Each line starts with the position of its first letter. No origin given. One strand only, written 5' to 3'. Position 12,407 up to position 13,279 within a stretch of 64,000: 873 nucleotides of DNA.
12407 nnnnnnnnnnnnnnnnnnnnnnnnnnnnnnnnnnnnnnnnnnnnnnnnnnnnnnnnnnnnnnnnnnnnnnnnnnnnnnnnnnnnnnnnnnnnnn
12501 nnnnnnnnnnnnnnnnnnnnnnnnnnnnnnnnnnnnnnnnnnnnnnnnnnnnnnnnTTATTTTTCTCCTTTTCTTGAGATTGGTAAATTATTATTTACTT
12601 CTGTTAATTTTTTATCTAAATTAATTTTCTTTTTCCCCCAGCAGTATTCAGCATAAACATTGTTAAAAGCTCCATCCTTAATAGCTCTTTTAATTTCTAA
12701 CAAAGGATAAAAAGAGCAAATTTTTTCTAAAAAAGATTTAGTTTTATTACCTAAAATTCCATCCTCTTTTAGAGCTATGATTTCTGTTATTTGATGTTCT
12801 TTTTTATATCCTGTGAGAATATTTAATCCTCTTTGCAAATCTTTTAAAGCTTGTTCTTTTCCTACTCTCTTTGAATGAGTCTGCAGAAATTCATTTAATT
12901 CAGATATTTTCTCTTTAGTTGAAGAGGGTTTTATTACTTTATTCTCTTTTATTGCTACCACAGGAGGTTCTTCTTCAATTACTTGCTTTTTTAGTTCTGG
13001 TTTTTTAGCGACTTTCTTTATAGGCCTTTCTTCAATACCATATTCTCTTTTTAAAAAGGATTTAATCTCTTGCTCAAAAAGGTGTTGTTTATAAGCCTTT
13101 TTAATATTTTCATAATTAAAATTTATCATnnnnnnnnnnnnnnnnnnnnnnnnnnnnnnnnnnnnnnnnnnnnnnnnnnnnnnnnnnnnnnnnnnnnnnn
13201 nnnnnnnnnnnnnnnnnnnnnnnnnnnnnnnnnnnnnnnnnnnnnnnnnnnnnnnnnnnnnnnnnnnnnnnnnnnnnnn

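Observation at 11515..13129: Three-gene module: coupled gene, MuF-motif + L,D-transpeptidase/Tlde1-like putative toxin, and small membrane protein (possible polymorphic toxin-immunity remnant)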

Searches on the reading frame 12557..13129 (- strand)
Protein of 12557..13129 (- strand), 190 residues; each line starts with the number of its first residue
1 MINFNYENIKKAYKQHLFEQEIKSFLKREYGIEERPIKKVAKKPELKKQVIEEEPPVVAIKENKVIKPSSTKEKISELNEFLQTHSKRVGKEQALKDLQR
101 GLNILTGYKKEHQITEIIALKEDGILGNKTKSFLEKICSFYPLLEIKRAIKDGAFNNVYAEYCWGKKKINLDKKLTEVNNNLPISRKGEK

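Call 3: search_protein_families(library=pfam, proteins=[window:12557-13129:-], max_evalue=10)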
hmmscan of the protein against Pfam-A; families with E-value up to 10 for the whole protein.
window:12557-13129:- (190 aa): 1 family
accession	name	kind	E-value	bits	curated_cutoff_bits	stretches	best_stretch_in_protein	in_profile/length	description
PF17619.7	SCVP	-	0.13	13.4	26.2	1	2-43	7-46/96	Secreted clade V proteins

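Call 4: search_protein_families(library=ncbifam, proteins=[window:12557-13129:-], max_evalue=10)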
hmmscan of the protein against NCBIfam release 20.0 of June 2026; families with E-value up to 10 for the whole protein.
window:12557-13129:- (190 aa): 2 families
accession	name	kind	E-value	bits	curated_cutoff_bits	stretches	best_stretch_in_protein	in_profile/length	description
NF000466.2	16S_rRNA_Rmt_gen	equivalog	0.0035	16.7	250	1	42-106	67-122/254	Rmt family 16S rRNA (guanine(1405)-N(7))-methyltransferase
NF038153.1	lant_leader_L1a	domain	1.7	8.9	22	0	166-176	2-12/32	class I lanthipeptide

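Call 5: search_protein_families(library=phrogs, proteins=[window:12557-13129:-], max_evalue=10)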
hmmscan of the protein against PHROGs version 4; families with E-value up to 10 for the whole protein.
window:12557-13129:- (190 aa): 1 family
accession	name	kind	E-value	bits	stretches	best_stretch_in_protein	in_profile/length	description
phrog_19169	-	DNA, RNA and nucleotide metabolism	0.1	12.7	1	40-88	22-70/275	endonuclease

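Call 25: find_homologous_proteins(query=window:12557-13129:-, max_evalue=0.01)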
Query window:12557-13129:- (190 aa): 7 proteins with E <= 0.01 among 181 candidates.
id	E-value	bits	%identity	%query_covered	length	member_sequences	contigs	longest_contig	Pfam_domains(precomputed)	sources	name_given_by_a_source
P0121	6.6e-116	402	100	100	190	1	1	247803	-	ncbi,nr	ncbi:MAG: hypothetical protein OIF36_01230 [Alphaproteobacteria bacterium]|nr:hypothetical protein [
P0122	2.3e-62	228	62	96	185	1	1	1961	-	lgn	-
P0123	6.5e-46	174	51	96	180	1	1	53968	-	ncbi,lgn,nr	ncbi:MAG: hypothetical protein OIF36_04105 [Alphaproteobacteria bacterium]|nr:hypothetical protein [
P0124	8.9e-39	151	45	96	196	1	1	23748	-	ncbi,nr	ncbi:MAG: hypothetical protein OIF36_04700 [Alphaproteobacteria bacterium]|nr:hypothetical protein [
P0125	4.0e-38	149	45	94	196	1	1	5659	-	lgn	-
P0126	4.4e-21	94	46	61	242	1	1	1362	-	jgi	jgi:hypothetical protein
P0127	1.9e-20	91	48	57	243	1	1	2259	-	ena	-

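Call 27: find_encoding_contigs(protein=P0123, flank=8000, max_places=2)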
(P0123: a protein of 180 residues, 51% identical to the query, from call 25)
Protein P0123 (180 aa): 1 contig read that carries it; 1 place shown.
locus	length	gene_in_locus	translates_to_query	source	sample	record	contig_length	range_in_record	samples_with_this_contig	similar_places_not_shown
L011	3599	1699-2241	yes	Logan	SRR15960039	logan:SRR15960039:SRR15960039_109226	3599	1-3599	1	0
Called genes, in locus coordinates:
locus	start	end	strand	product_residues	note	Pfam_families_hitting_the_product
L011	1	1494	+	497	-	?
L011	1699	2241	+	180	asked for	-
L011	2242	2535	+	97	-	-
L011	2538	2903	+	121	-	PF00277:SAA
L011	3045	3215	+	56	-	-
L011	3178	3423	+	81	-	-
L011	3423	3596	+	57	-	-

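Call 28: find_encoding_contigs(protein=P0124, flank=8000, max_places=2)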
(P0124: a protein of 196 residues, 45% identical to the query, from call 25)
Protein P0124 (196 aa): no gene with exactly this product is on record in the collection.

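Call 29: find_encoding_contigs(protein=P0125, flank=8000, max_places=2)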
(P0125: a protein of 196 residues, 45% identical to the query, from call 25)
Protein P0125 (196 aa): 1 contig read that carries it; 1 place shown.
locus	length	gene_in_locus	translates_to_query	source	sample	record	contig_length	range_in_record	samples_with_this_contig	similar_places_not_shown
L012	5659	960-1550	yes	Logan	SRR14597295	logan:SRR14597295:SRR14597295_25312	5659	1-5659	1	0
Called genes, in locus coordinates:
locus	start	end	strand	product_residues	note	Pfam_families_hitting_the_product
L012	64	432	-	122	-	PF01638:HxlR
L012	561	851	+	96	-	PF03992:ABM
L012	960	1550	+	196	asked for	-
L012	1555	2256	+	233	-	PF00959:Phage_lysozyme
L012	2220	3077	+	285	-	PF08238:Sel1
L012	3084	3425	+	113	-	-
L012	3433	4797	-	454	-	PF01938:TRAM, PF05958:tRNA_U5-meth_tr, PF02475:TRM5-TYW2_MTfase (weak), PF03602:Cons_hypoth95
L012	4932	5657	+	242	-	?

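Call 43: find_related_loci(query=A2, collection=genome_contigs, flank=6000)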
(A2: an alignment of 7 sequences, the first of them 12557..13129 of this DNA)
Query A2 (190 aa) in genome_contigs; peptide patterns used: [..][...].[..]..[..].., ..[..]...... (x = any residue, [..] = any of these).
25 stretches matched a pattern; 4 encode a relative of the query (tblastn E <= 1e-3); 4 distinct loci.
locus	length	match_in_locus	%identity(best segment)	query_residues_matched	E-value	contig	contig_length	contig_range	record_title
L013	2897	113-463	43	69-188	4e-25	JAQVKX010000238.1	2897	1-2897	MAG: Candidatus Gastranaerophilales bacterium isolate STE_97 NODE_124982_length_2897_cov_3.706137_Sandtown_E, whole geno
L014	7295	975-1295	44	75-182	6e-24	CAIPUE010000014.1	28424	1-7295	uncultured bacterium isolate Kiruna2_bin-1131 genome assembly, contig: bin-1131:14/60, whole genome shotgun sequence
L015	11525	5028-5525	33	13-182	4e-22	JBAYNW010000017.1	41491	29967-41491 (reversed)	MAG: Candidatus Gastranaerophilaceae bacterium isolate SO_2016_LW1_9 scaffold00669_LW64-88_2016, whole genome shotgun se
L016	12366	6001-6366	40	64-182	7e-21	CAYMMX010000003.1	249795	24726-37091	MAG TPA_asm: uncultured Muribaculaceae bacterium isolate SRP192927_co3_146 genome assembly, contig: NODE_15_length_24979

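Call 52: find_related_loci(query=A2, collection=viral_contigs, flank=8000)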
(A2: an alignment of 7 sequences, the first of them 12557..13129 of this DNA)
Query A2 (190 aa) in viral_contigs; peptide patterns used: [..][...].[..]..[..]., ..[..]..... (x = any residue, [..] = any of these).
39 stretches matched a pattern, but none encodes a relative of the query by tblastn (E <= 1e-3).

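Call 59: predict_structure(alignment_id=A2)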
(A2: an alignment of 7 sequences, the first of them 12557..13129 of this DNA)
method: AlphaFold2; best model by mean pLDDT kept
length: 190 residues; sequences in the alignment: 7
mean_pLDDT: 68.3   pTM: 0.55
mean pLDDT of the five models: 68.3, 66.2, 64.9, 57.7, 57.4
residues with pLDDT >= 90: 9; 70-90: 97; 50-70: 40; < 50: 44
segments of 3 or more residues with pLDDT < 50: 1-4, 35-67, 187-190
pLDDT, mean of each block of 10 residues (from residue 1): 58 72 71 48 35 34 46 86 87 85 79 56 57 81 89 90 77 87 60
secondary structure, 60 per line:
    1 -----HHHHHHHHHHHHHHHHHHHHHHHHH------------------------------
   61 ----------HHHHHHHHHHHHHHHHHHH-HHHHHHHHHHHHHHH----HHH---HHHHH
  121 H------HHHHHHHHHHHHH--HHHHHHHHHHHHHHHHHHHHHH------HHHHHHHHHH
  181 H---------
elements in order: H6-30 H71-89 H91-105 H116-121 H128-140 H143-164 H171-181

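Call 62: fold_search(model_id=the predicted structure, library=pdb)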
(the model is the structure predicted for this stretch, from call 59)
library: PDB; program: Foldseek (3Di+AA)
matches with E <= 10: 63; with E <= 0.001: 0
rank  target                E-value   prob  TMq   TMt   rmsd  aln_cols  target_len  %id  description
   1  2is5_B                1.2e+00  0.54  0.27  0.33   5.9       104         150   13  Crystal structure of 3 residues truncated version of protein NMB1012 from Neisseria meningitides (released 2006-11-14)
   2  2ikb_A                1.2e+00  0.57  0.29  0.33   5.0       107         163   14  Crystal Structure of a Protein of Unknown Function NMB1012 from Neisseria meningitidis (released 2006-11-21)
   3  2is5_C                1.4e+00  0.51  0.28  0.37   6.1       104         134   13  Crystal structure of 3 residues truncated version of protein NMB1012 from Neisseria meningitides (released 2006-11-14)
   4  2is5_A                1.7e+00  0.33  0.27  0.31   5.7       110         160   12  Crystal structure of 3 residues truncated version of protein NMB1012 from Neisseria meningitides (released 2006-11-14)
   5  1y7g_B                1.8e+00  0.15  0.24  0.28   9.7       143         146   11  T-To-T(high) quaternary transitions in human hemoglobin: betaN102A deoxy low-salt (1 test set) (released 2004-12-14)
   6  2ikb_C                2.2e+00  0.33  0.27  0.31   6.6       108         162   13  Crystal Structure of a Protein of Unknown Function NMB1012 from Neisseria meningitidis (released 2006-11-21)
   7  7dnp                  2.7e+00  0.30  0.30  0.33   4.8       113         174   17  Structure of Brucella abortus SagA (released 2021-06-23)
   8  2ikb_D                2.7e+00  0.25  0.26  0.30   6.5       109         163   14  Crystal Structure of a Protein of Unknown Function NMB1012 from Neisseria meningitidis (released 2006-11-21)
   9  9az6_F                3.8e+00  0.12  0.25  0.25  11.0       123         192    7  F-actin-Talin(R13-DD) complex (released 2025-02-12)
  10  9cce_A                3.8e+00  0.08  0.20  0.20  11.8       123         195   18  structure of DYNA_1b7 (released 2025-08-13)
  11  1uiw_F                4.0e+00  0.08  0.23  0.27  12.1       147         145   13  Crystal Structures of Unliganded and Half-Liganded Human Hemoglobin Derivatives Cross-Linked between Lys 82beta1 and L (released 2003-08-12)
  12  1fdh_G                4.2e+00  0.12  0.26  0.31   9.8       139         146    9  STRUCTURE OF HUMAN FOETAL DEOXYHAEMOGLOBIN (released 1976-08-19)
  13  6mx5                  4.2e+00  0.06  0.17  0.17  13.0       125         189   14  Crystal structure of H-NOX protein from Nostoc sp. (released 2018-11-07)
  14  1y7z_B                4.7e+00  0.08  0.24  0.28   9.7       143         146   11  T-To-T(High) quaternary transitions in human hemoglobin: betaN108A deoxy low-salt (1 test set) (released 2004-12-21)
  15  2hhe_B                4.7e+00  0.08  0.23  0.27  11.2       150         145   11  OXYGEN AFFINITY MODULATION BY THE N-TERMINI OF THE BETA CHAINS IN HUMAN AND BOVINE HEMOGLOBIN (released 1995-01-26)
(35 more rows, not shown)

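Call 64: search_protein_families(library=pfam, proteins=[L012:2220-3077:+, L012:3084-3425:+, L014:2125-2676:+, L011:2538-2903:+], max_evalue=1)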
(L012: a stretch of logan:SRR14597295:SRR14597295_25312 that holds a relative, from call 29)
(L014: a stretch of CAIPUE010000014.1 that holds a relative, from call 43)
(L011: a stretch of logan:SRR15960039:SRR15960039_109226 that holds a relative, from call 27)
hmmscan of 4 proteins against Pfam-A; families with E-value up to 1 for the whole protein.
L012:2220-3077:+ (285 aa): 1 family
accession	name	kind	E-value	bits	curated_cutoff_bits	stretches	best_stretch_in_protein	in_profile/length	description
PF08238.18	Sel1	-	2.7e-08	34.5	30.7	1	124-152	1-29/36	Sel1 repeat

L012:3084-3425:+ (113 aa): 1 family
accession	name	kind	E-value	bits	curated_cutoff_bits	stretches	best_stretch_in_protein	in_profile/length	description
PF24124.1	YphA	-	0.16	12.1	28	1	41-106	33-98/198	YphA-like integral membrane protein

L014:2125-2676:+ (183 aa): 1 family
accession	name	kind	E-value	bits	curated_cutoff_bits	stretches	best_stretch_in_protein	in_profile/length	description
PF01799.25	Fer2_2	-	0.067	13.8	30.3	1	104-170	11-71/75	[2Fe-2S] binding domain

L011:2538-2903:+ (121 aa): 6 families
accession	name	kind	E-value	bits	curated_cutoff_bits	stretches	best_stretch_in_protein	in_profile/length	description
PF00277.23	SAA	-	1.1e-08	35.8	30.8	1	34-116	10-86/102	Serum amyloid A protein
PF18858.6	LPD39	-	0.005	16.9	27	1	10-61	136-187/198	Large polyvalent protein associated domain 39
PF04048.20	Sec8_N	-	0.027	14.8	26.8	0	6-40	49-83/142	Exocyst complex component Sec8 N-terminal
PF24693.1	DUF7660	-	0.084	13.4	27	1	10-60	2-51/73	Family of unknown function (DUF7660)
PF18929.5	DUF5678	-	0.084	13.2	23.2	1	89-108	17-36/49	Family of unknown function (DUF5678)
PF14818.11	SOGA1-2-like_CC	-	0.18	12.1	26.6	1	19-50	20-51/54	SOGA 1/2-like, coiled-coil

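Call 67: search_solved_structures(query=A2, max_evalue=10, show_alignments=3)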
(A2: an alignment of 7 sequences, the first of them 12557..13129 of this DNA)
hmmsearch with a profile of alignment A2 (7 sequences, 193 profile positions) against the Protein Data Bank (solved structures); distinct sequences matched with E-value up to 10: 0.

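Call 78: search_protein_representatives(alignment_id=A2)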
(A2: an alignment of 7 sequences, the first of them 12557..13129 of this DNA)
Query: 7 sequences, 193 profile positions. Proteins with E-value up to 0.001 (for the whole library): 75; up to 1e-10: 56; up to 1e-30: 8. The best 75 are listed.
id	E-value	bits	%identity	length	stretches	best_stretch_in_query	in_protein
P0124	6.5e-80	283.8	-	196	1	1-192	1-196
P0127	5.0e-72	258.1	-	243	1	1-193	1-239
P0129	1.1e-41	159.1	-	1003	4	19-169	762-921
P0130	1.4e-36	142.5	-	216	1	12-189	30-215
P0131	2.2e-34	135.3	-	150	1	62-190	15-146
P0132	4.0e-32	127.9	-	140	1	67-192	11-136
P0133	6.0e-32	127.4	-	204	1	27-190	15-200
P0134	3.3e-31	124.9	-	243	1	14-191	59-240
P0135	1.1e-30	123.3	-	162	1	72-188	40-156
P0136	1.5e-30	122.8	-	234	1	69-192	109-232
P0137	2.3e-30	122.2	-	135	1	69-189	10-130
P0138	3.3e-30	121.7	-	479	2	45-192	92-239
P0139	3.2e-29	118.4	-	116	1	84-192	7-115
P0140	4.3e-29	118.0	-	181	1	37-189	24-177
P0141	5.9e-28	114.3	-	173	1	79-190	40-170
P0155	1.5e-23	100.0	-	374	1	80-190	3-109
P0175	4.8e-13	65.7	-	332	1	76-158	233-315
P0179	7.5e-12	61.8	-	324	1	105-190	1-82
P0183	2.7e-10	56.7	-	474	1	55-191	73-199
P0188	2.7e-07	47.0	-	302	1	79-191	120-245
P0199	9.2e-05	38.7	-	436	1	47-171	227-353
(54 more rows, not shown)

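Call 80: search_protein_families(library=pfam, proteins=[P0129, P0138, P0155, P0179, P0183, P0188, P0199, P0175], max_evalue=0.01)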
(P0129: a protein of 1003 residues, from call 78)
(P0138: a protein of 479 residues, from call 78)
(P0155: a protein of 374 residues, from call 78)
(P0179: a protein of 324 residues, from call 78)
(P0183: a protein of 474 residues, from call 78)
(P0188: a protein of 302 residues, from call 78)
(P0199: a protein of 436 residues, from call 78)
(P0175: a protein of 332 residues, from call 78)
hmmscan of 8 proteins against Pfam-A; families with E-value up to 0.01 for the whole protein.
P0129 (1003 aa): 12 families
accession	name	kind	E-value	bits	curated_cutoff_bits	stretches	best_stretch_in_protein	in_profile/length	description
PF01476.26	LysM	-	3.8e-42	142.4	20.9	3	236-277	2-42/43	LysM domain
PF09374.15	PG_binding_3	-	4.2e-15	56.1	24.6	0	877-915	15-52/76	Predicted Peptidoglycan domain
PF04225.17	LysM_OapA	-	1.3e-12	48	22.3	2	469-522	3-60/85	Opacity-associated protein A LysM-like domain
PF04233.19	Phage_Mu_F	-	2.5e-12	48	29.6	1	891-997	5-110/112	Phage Mu protein F like protein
PF01471.23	PG_binding_1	-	1.9e-09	38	23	0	377-418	3-34/57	Putative peptidoglycan binding domain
PF23473.1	LysM3_LYK4_5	-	8.1e-07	29.5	29.3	0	237-269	7-38/48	LYK4/5 LysM3 domain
PF22310.2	NMB0315_dom_I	-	0.00034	21.3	27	0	236-288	7-63/83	NMB0315-like, domain I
PF23446.1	LysM1_NFP_LYK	-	0.00041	21.6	36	0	632-669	17-55/60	NFP/LYK LysM1 domain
PF23577.1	LysM_RLK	-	0.00087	19.7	27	0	239-258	7-25/44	LysM domain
PF23472.1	LysM2_CERK1_LYK3_4_5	-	0.0062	16.9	27.4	0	237-277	10-53/56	LYK3/4/5 LysM2 domain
PF02796.21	HTH_7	-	0.0066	17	23.8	0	485-500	19-34/45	Helix-turn-helix domain of resolvase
PF23462.1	LysM3_NFP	-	0.0075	17.2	28.1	0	629-655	9-35/48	NFP LysM3 domain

P0138 (479 aa): 5 families
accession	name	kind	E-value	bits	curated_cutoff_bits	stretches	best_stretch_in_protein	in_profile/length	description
PF00277.23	SAA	-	1.4e-21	77.2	30.8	1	370-479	11-102/102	Serum amyloid A protein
PF04233.19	Phage_Mu_F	-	5.3e-09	37.3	29.6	1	237-296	53-110/112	Phage Mu protein F like protein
PF01471.23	PG_binding_1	-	6.9e-07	29.8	23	1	38-93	3-49/57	Putative peptidoglycan binding domain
PF10174.14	Cast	-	0.0023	16.7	29.1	1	106-268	537-675/766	RIM-binding protein of the cytomatrix active zone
PF10865.14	DUF2703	-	0.0034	17.9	23.6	0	220-274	46-95/120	Domain of unknown function (DUF2703)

P0155 (374 aa): 0 families

P0179 (324 aa): 2 families
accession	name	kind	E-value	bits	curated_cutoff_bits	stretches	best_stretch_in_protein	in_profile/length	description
PF00277.23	SAA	-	5.2e-21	75.4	30.8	1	208-324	4-102/102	Serum amyloid A protein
PF04233.19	Phage_Mu_F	-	0.0039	18.4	29.6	1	74-135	45-111/112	Phage Mu protein F like protein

P0183 (474 aa): 1 family
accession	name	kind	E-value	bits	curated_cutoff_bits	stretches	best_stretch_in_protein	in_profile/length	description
PF09374.15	PG_binding_3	-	0.0064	17.1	24.6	0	130-212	15-74/76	Predicted Peptidoglycan domain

P0188 (302 aa): 2 families
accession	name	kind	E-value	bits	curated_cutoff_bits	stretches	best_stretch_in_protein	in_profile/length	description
PF04233.19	Phage_Mu_F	-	6.3e-10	40.2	29.6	1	229-297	41-111/112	Phage Mu protein F like protein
PF22322.1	DUF6973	-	0.00033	20.7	27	1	21-59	82-120/124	Domain of unknown function (DUF6973)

P0199 (436 aa): 1 family
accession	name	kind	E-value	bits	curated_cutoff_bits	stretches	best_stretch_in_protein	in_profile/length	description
PF04233.19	Phage_Mu_F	-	3.4e-10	41.1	29.6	1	359-427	40-110/112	Phage Mu protein F like protein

P0175 (332 aa): 1 family
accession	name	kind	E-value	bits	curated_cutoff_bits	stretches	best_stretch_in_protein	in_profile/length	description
PF01545.26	Cation_efflux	-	2.1e-43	148.8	26.6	1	31-229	2-197/198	Cation efflux family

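Call 84: find_related_loci(query=A2, collection=metagenome_contigs, flank=6000)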
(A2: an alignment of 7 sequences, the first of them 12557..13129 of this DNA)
Query A2 (190 aa) in metagenome_contigs; peptide patterns used: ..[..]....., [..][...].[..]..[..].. (x = any residue, [..] = any of these).
104 stretches matched a pattern; 2 encode a relative of the query (tblastn E <= 1e-3); 2 distinct loci.
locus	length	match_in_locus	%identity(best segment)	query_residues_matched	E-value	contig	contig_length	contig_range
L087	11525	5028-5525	33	13-182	3e-22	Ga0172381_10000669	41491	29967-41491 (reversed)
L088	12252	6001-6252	46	75-158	2e-18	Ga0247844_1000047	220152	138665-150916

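Call 88: search_dna_similar(query=window:12557-13129:-, collection=phages, mode=protein, max_evalue=0.001, max_rows=10)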
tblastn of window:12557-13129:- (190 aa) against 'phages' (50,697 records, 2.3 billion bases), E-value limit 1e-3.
No match.

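Call 99: find_encoding_contigs(protein=P0188, flank=8000, max_places=2)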
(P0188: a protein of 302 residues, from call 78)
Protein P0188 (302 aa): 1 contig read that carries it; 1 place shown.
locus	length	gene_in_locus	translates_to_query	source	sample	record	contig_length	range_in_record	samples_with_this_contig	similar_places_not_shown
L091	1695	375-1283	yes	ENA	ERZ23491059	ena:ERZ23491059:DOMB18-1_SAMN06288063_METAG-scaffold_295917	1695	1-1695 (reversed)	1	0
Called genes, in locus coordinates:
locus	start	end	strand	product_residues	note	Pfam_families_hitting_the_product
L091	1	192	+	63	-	?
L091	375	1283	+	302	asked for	PF04233:Phage_Mu_F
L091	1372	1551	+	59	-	-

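Call 100: find_encoding_contigs(protein=P0129, flank=8000, max_places=2)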
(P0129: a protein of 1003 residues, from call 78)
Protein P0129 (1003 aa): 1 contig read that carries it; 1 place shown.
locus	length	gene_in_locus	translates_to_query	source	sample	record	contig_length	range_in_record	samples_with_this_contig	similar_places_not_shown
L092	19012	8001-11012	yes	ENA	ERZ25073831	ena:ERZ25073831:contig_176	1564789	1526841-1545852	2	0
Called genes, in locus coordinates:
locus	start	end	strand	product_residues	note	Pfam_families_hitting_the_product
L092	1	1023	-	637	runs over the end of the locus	PF07992:Pyr_redox_2 (weak), PF01266:DAO (weak), PF01593:Amino_oxidase, PF13450:NAD_binding_8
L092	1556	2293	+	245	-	-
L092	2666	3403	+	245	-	-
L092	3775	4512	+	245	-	-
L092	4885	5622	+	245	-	-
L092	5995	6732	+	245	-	-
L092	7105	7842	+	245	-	-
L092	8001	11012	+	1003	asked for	PF01476:LysM, PF04225:LysM_OapA (faint), PF23473:LysM3_LYK4_5 (faint), PF01471:PG_binding_1 (faint), PF09374:PG_binding_3 (faint), PF01476:LysM, PF04233:Phage_Mu_F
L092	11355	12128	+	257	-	-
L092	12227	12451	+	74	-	-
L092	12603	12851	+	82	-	-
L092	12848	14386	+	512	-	PF04244:DPRP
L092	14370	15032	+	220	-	-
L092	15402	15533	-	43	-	-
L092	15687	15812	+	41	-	-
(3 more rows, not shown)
